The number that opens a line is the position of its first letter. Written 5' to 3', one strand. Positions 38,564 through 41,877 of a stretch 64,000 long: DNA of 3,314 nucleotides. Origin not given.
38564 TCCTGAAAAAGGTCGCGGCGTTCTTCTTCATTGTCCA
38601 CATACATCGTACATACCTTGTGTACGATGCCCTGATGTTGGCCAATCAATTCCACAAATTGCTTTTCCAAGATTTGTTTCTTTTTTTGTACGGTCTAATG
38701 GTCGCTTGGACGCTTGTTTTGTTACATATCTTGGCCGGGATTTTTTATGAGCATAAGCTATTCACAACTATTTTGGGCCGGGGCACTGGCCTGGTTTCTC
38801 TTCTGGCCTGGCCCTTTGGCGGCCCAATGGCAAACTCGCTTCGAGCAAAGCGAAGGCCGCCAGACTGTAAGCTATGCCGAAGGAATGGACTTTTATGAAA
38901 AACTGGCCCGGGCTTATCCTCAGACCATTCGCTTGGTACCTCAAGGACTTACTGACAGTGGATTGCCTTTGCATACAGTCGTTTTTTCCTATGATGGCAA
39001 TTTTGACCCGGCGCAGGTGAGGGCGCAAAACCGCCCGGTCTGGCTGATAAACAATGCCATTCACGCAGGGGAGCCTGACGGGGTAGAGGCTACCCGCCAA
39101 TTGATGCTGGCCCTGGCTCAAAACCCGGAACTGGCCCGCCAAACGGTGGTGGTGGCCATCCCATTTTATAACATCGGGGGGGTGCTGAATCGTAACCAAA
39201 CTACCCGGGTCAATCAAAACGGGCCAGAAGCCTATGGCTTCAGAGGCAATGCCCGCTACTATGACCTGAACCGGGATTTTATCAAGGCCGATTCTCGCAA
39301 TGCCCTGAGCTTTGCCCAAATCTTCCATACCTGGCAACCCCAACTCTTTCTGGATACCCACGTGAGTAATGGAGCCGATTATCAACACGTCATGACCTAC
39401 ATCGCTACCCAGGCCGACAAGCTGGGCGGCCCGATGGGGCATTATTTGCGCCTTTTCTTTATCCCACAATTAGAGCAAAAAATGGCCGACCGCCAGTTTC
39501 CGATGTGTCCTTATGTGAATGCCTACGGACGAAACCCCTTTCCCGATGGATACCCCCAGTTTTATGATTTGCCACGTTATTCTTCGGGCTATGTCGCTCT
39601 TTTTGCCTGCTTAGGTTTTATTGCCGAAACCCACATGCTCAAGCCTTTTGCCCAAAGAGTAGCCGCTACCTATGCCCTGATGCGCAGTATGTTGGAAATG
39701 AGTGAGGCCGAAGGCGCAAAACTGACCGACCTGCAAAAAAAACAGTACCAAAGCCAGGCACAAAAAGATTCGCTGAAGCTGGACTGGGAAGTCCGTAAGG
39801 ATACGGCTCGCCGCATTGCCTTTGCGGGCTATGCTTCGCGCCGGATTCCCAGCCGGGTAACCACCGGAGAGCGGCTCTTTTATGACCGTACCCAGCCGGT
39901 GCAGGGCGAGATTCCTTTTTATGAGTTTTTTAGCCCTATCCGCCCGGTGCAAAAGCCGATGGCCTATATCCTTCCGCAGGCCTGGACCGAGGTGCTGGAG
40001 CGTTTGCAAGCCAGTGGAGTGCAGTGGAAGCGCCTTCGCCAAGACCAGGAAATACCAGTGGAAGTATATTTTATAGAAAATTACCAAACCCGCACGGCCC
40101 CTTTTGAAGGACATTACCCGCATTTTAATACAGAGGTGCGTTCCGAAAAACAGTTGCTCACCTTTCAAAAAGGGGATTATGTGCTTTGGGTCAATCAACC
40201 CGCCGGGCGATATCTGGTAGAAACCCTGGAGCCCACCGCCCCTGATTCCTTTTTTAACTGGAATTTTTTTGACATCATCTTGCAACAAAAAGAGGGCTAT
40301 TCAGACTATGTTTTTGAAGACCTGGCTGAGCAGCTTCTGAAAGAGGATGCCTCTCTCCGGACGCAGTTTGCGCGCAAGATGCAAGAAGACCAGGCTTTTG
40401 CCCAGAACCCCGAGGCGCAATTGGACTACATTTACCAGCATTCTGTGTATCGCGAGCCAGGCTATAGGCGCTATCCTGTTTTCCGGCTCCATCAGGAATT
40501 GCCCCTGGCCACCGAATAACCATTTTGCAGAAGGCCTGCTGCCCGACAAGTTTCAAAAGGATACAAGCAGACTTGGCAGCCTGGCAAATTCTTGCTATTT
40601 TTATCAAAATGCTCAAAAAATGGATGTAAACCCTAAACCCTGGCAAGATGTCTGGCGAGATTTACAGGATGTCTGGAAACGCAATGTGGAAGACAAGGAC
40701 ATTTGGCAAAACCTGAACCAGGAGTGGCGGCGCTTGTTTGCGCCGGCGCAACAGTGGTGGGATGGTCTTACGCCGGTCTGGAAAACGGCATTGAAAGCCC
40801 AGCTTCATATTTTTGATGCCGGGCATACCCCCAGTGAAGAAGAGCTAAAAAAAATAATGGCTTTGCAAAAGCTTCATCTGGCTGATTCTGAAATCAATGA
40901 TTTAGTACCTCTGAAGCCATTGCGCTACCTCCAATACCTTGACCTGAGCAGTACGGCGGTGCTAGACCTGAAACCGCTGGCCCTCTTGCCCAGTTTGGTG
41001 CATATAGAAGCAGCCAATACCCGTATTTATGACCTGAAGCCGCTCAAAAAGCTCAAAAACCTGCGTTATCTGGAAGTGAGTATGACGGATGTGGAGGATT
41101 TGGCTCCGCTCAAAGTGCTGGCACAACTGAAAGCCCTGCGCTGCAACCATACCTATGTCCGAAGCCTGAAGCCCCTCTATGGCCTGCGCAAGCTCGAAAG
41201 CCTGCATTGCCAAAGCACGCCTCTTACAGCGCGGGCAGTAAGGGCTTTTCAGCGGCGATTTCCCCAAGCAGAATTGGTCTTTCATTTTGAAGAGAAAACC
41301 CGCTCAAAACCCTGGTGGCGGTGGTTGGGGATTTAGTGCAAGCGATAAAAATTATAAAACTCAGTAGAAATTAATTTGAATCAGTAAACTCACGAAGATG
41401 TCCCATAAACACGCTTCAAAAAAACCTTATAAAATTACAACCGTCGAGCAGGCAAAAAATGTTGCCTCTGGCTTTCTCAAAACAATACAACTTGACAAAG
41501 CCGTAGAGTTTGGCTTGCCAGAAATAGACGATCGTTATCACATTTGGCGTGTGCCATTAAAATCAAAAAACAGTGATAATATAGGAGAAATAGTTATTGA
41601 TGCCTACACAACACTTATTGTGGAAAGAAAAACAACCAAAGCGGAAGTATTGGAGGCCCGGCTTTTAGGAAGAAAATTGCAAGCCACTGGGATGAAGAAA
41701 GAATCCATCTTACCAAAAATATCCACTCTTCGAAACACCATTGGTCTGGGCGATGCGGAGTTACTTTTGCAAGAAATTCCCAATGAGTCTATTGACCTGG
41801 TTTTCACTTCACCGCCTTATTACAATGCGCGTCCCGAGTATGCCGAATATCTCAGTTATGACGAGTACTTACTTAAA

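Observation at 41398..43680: Low-GC orphan restriction-modification module with an uncharacterised nuclease candidate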

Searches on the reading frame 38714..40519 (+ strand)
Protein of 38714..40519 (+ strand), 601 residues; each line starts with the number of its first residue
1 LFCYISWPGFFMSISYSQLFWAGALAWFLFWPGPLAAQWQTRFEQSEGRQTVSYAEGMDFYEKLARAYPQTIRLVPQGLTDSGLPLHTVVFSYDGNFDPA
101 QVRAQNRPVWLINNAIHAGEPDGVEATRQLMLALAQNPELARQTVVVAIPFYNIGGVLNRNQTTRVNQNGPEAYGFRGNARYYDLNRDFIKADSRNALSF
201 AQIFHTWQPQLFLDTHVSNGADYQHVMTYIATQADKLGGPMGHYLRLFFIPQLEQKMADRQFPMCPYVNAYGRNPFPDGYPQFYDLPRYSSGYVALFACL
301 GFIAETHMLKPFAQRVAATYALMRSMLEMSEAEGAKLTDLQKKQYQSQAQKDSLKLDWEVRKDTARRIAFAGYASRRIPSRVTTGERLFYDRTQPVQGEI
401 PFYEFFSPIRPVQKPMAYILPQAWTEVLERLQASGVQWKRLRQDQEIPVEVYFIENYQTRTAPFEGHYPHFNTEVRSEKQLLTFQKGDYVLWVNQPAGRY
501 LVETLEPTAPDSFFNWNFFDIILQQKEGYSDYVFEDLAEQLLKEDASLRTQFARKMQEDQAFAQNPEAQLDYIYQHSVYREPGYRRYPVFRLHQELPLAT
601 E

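Call 3: search_protein_families(library=pfam, proteins=[window:38714-40519:+], max_evalue=0.1)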
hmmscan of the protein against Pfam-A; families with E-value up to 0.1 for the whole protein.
window:38714-40519:+ (601 aa): 3 families
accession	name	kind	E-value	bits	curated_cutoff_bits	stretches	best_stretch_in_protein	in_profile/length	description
PF00246.29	Peptidase_M14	-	8.8e-08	32.5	21.6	1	60-192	4-136/286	Zinc carboxypeptidase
PF24827.1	AstE_AspA_cat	-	0.034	14.1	25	1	110-195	5-70/192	Succinylglutamate desuccinylase/Aspartoacylase catalytic domain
PF03992.22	ABM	-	0.089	13.4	23.1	0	422-467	20-66/78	Antibiotic biosynthesis monooxygenase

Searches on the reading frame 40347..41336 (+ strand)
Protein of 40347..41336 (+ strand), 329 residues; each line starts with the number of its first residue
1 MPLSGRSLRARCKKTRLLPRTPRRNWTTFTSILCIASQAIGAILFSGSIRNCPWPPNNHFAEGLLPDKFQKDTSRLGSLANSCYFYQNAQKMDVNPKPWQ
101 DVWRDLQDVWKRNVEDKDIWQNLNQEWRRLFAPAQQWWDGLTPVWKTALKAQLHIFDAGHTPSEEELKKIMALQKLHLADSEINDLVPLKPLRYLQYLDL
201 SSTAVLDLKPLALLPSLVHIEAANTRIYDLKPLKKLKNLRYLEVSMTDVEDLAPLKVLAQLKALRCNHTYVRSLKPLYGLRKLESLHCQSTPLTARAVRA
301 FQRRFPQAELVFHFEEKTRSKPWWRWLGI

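Call 3: search_protein_families(library=pfam, proteins=[window:40347-41336:+], max_evalue=0.1)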
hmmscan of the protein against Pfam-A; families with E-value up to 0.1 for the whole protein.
window:40347-41336:+ (329 aa): 5 families
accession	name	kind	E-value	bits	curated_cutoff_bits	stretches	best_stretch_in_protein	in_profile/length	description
PF12799.13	LRR_4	-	3.1e-15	56.3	27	3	215-253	1-43/44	Leucine Rich repeats (2 copies)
PF23598.1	LRR_14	-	5.2e-05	22.6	40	1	164-290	40-176/353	Leucine-rich repeat region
PF23952.1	LRR_EndoS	-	0.00039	21.1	27.9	0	223-284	31-88/116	Endo-beta-N-acetylglucosaminidase EndoS LRR domain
PF25013.1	LRR_Zer-1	-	0.042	14.4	27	0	189-250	4-67/137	Zer-1-like, Leucine-rich repeats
PF13516.12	LRR_6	-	0.097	13.2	23.4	0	193-203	3-13/24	Leucine Rich repeat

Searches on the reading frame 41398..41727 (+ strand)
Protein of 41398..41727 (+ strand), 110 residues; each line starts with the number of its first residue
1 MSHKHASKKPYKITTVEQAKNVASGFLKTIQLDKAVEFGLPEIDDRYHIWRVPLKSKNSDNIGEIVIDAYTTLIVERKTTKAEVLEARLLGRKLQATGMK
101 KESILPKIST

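Call 53: search_protein_families(library=pfam, proteins=[window:41398-41727:+], max_evalue=10)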
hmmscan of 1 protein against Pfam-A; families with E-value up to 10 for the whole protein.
window:41398-41727:+ (110 aa): 0 families

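Call 62: search_protein_representatives(protein=window:41398-41697:+)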
Query: 100 residues. Proteins with E-value up to 0.001 (for the whole library): 151; up to 1e-10: 80; up to 1e-30: 0. The best 150 are listed.
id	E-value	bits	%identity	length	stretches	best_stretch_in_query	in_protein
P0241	4.1e-27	110.0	56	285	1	7-95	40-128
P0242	1.1e-25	105.4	54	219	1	2-95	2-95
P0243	5.6e-25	103.2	52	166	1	2-93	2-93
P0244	5.9e-25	103.1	65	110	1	7-78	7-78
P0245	8.5e-25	102.6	60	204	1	6-93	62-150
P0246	1.2e-24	102.1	58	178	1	8-93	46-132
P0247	1.9e-24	101.5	59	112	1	6-96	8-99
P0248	8.5e-24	99.4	54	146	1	6-94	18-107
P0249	1.1e-23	99.1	65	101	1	24-95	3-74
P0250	1.2e-23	99.0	66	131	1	7-79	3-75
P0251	1.7e-23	98.5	55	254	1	8-95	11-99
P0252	3.4e-23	97.5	57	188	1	6-93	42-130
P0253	6.2e-23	96.6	54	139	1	6-95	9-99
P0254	8.1e-23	96.3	57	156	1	6-93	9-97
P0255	9.5e-23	96.1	54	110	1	8-92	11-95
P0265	2.6e-21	91.5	54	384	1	10-93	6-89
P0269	1.7e-20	88.8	53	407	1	7-92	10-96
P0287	2.7e-18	81.8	48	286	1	11-95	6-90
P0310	5.8e-12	61.6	42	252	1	7-89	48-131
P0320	8.7e-11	57.8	39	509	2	9-89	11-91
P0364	6.9e-07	45.3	25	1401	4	9-75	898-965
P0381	1.2e-04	38.2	37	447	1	13-95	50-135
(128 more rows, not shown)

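Call 63: search_protein_families(library=pfam, proteins=[P0241, P0242, P0251, P0265, P0269, P0320, P0364, P0381, P0287, P0310], max_evalue=0.001)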
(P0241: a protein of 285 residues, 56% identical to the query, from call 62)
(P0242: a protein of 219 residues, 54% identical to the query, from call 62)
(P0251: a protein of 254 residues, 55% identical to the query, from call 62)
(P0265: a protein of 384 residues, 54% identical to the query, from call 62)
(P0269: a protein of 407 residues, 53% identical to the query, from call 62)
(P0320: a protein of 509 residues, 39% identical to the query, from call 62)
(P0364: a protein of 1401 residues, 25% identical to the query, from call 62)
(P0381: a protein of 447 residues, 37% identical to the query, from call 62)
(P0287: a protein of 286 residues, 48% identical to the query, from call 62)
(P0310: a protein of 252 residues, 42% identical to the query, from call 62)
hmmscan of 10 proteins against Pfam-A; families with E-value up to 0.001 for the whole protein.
P0241 (285 aa): 1 family
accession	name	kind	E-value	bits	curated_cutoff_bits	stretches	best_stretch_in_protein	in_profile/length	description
PF01555.25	N6_N4_Mtase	-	4.2e-09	37.1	26.7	1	166-237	1-68/221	DNA methylase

P0242 (219 aa): 1 family
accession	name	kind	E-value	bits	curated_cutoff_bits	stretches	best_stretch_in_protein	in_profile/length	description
PF01555.25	N6_N4_Mtase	-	2.3e-10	41.3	26.7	1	131-195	1-61/221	DNA methylase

P0251 (254 aa): 1 family
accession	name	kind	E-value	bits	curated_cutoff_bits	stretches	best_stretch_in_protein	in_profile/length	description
PF01555.25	N6_N4_Mtase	-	9.5e-09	36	26.7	1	135-189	1-57/221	DNA methylase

P0265 (384 aa): 1 family
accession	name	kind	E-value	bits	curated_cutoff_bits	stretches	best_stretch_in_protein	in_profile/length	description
PF01555.25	N6_N4_Mtase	-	3.3e-36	125.7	26.7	1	128-353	1-219/221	DNA methylase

P0269 (407 aa): 2 families
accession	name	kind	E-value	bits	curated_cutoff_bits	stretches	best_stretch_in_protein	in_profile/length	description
PF01555.25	N6_N4_Mtase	-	1.8e-45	156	26.7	1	136-366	1-219/221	DNA methylase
PF01170.24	UPF0020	-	0.00064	19.9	22.3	0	307-348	6-48/197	RMKL-like, methyltransferase domain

P0320 (509 aa): 1 family
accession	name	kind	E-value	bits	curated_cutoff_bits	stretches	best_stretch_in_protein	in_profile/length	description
PF01555.25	N6_N4_Mtase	-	2.4e-47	162.2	26.7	1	217-446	1-218/221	DNA methylase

P0364 (1401 aa): 3 families
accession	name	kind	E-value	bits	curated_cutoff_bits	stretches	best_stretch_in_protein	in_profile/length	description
PF19408.5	PKD_6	-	3.3e-130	425.2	25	9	820-897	2-79/82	PKD-like domain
PF18962.6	Por_Secre_tail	-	5.1e-10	39.9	27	1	1330-1399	1-74/75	Secretion system C-terminal sorting domain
PF06739.17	SBBP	-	4.2e-06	27.1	20.5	0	288-310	9-31/38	Beta-propeller repeat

P0381 (447 aa): 2 families
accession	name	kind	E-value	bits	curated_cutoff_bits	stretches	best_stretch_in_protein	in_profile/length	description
PF01555.25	N6_N4_Mtase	-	6.2e-40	137.9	26.7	1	180-410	1-219/221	DNA methylase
PF03602.21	Cons_hypoth95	-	2.8e-05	24.3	24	0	375-421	44-91/182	Conserved hypothetical protein 95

P0287 (286 aa): 1 family
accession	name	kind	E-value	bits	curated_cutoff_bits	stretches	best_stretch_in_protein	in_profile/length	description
PF01555.25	N6_N4_Mtase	-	2.7e-10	41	26.7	1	128-185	1-60/221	DNA methylase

P0310 (252 aa): 1 family
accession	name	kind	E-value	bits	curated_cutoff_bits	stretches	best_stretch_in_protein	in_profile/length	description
PF01555.25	N6_N4_Mtase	-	1.2e-09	38.9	26.7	1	174-225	1-54/221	DNA methylase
